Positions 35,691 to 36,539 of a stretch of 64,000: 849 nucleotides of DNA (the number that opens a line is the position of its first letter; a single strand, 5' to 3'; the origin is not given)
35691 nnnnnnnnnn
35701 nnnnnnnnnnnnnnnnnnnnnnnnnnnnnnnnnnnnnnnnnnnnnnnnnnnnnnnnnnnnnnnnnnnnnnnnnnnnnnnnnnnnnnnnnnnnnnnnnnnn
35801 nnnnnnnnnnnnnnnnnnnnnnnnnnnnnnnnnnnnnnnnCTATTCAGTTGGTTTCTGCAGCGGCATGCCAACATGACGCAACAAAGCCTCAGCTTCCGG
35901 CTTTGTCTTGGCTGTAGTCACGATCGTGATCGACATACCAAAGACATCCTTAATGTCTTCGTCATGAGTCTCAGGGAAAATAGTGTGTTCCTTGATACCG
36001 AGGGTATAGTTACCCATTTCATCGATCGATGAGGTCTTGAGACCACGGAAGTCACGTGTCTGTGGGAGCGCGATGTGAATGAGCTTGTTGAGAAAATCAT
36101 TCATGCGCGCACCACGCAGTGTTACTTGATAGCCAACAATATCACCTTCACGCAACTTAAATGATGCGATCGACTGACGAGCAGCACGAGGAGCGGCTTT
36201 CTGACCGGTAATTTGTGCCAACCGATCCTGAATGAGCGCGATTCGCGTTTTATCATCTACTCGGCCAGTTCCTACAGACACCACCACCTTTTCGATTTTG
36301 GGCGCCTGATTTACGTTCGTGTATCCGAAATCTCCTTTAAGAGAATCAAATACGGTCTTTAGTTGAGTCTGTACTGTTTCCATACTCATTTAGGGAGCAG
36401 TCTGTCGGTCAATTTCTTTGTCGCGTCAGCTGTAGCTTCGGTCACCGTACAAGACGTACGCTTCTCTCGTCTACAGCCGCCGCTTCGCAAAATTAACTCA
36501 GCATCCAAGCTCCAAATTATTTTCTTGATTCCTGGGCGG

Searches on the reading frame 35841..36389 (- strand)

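Call 17: search_protein_families(library=pfam, proteins=[window:35841-36389:-], max_evalue=0.001)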
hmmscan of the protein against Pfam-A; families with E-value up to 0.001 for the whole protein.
window:35841-36389:- (182 aa): 2 families
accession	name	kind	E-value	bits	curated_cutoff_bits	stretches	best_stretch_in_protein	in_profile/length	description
PF00673.26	Ribosomal_L5_C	-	1.4e-32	112.1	27.8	1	85-176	2-93/94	ribosomal L5P family C-terminus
PF00281.24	Ribosomal_L5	-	1.6e-14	54.4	34.9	1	25-80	1-57/57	Ribosomal protein L5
